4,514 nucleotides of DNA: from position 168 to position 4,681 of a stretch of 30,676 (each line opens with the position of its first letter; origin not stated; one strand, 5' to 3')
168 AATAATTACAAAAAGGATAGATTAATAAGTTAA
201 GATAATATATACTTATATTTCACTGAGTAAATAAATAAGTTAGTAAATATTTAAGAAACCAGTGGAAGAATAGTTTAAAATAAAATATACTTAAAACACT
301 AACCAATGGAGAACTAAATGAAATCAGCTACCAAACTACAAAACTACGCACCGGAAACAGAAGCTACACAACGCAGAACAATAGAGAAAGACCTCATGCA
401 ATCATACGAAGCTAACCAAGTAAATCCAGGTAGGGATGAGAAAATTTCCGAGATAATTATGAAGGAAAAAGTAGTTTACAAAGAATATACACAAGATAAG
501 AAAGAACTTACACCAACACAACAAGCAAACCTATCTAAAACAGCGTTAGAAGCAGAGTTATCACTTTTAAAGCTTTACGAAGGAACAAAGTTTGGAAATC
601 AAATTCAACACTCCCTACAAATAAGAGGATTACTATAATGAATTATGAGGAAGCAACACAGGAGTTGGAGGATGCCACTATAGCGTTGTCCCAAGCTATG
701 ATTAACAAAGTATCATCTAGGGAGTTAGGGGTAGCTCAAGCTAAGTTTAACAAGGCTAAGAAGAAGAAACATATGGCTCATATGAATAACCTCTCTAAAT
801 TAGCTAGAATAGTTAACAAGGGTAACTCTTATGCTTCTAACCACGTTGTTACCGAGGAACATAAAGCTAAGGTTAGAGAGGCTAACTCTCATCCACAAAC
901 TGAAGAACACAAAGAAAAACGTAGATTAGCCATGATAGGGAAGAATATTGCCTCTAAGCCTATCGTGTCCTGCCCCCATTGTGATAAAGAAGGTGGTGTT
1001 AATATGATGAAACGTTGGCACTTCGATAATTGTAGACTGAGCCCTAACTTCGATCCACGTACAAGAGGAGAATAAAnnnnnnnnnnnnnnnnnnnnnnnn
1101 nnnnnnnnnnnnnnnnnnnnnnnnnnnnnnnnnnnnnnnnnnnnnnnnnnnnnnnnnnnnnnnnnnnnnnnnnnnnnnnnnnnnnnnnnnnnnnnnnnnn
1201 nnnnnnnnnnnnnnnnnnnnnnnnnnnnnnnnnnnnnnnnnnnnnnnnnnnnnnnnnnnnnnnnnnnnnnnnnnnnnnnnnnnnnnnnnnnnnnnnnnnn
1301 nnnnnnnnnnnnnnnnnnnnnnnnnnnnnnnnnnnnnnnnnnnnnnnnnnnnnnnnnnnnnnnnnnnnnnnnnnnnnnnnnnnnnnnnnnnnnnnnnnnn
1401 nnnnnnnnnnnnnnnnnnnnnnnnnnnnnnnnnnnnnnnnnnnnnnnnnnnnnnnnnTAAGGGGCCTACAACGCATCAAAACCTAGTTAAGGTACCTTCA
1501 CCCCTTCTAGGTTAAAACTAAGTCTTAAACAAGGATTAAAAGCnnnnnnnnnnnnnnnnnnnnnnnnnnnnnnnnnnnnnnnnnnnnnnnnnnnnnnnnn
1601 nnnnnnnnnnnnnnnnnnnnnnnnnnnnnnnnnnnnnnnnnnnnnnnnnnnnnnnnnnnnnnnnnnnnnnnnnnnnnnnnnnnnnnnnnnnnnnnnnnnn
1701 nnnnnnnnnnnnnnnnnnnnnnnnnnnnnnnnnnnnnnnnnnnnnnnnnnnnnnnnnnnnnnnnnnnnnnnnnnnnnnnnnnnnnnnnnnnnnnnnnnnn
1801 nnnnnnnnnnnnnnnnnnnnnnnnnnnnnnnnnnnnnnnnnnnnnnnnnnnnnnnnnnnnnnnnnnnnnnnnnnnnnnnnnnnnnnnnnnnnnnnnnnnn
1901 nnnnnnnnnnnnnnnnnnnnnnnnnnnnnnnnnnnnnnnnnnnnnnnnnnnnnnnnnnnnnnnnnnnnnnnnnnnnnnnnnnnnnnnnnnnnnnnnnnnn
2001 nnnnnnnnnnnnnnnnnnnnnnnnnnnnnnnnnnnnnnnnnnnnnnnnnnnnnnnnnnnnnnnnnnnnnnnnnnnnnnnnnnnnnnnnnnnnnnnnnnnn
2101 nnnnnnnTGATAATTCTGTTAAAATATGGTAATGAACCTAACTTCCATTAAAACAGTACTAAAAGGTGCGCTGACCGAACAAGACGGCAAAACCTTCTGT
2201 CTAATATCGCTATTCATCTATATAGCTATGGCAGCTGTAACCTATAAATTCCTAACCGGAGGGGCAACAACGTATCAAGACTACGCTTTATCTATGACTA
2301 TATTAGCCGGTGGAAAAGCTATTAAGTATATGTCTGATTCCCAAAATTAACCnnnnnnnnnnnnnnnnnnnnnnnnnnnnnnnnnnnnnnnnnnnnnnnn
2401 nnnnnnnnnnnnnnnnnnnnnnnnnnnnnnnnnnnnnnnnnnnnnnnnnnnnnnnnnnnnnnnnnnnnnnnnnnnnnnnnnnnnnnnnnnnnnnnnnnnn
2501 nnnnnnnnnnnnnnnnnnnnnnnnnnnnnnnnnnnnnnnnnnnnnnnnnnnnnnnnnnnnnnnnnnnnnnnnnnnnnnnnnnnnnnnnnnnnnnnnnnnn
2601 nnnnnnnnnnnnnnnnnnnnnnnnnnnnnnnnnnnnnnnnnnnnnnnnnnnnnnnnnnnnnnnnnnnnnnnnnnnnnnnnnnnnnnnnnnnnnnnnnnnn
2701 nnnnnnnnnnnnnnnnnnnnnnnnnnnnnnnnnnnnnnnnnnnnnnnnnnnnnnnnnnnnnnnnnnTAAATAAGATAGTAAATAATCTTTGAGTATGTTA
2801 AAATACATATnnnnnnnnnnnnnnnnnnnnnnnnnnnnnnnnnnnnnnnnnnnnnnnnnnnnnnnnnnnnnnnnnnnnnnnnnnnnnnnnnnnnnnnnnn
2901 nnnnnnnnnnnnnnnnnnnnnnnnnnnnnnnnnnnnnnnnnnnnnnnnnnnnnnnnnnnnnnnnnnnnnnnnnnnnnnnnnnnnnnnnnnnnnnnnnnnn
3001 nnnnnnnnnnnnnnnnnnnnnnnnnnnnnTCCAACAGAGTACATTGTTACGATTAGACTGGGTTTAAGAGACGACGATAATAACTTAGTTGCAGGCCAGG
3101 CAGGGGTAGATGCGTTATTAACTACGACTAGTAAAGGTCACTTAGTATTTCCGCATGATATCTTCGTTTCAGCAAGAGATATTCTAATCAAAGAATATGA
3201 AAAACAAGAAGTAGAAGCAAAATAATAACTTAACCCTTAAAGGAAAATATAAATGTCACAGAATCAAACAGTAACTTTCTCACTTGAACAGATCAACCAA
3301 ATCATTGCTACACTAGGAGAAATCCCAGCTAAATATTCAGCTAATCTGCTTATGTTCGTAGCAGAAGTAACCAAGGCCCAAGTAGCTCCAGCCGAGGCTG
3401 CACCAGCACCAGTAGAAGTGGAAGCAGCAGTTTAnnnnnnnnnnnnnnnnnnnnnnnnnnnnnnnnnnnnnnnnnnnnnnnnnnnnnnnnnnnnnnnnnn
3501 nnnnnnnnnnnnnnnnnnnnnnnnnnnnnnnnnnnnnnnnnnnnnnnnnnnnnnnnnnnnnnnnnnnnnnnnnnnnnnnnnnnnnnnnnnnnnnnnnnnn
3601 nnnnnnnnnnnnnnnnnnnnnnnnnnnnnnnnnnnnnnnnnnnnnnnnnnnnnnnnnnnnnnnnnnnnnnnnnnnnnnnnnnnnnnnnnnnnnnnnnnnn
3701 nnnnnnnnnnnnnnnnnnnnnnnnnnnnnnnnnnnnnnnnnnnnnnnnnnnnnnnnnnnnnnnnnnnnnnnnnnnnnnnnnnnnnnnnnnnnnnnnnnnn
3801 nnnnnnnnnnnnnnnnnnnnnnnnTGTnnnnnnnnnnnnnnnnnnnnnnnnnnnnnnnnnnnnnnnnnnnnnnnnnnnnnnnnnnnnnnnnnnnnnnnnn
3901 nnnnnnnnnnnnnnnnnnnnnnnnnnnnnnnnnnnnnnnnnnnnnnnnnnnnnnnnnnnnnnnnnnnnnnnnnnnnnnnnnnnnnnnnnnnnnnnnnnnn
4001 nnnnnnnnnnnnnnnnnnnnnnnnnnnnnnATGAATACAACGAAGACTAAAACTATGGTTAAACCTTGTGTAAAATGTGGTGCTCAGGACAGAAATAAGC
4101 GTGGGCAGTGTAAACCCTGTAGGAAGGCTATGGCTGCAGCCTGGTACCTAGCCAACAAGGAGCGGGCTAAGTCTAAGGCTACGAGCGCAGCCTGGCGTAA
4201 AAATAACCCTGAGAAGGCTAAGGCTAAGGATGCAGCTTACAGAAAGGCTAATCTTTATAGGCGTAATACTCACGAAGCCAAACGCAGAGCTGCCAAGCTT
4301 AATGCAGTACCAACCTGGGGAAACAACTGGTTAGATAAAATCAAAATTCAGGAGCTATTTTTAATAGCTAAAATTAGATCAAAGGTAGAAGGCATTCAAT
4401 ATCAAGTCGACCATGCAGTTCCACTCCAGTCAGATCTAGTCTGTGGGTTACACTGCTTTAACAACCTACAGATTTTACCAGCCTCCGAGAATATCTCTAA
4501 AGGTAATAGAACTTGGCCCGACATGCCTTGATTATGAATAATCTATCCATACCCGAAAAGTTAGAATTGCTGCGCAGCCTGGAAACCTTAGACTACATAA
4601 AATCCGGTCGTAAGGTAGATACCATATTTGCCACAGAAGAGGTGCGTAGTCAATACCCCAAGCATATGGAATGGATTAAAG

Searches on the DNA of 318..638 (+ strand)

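Call 32: search_dna_similar(query=L001:3800-4500:+, collection=phages, mode=distant, max_rows=10)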
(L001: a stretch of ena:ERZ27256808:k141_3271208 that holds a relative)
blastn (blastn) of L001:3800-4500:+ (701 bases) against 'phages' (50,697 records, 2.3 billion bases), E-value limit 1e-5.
No match.

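Call 40: search_rna_families(source=L001, start=3400, end=4800, threshold=evalue, max_evalue=1)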
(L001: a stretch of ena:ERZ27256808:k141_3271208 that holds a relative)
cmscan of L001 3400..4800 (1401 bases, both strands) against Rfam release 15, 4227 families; matches with E-value up to 1: 0.
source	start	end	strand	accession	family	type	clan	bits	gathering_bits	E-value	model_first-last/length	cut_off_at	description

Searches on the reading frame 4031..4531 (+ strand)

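Call 10: search_protein_families(library=phrogs, proteins=[window:4031-4531:+], max_evalue=0.01)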
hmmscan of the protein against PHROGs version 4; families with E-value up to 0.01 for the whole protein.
window:4031-4531:+ (166 aa): 2 families
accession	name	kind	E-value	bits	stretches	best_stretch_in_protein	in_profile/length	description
phrog_26577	-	unknown function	1e-21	78.4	1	72-166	21-112/119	-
phrog_1035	-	DNA, RNA and nucleotide metabolism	1.3e-17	65.5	1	4-161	57-214/271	endonuclease VII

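Call 36: search_protein_families(library=pfam, proteins=[window:4031-4531:+], max_evalue=0.01)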
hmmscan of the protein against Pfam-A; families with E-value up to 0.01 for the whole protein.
window:4031-4531:+ (166 aa): 0 families
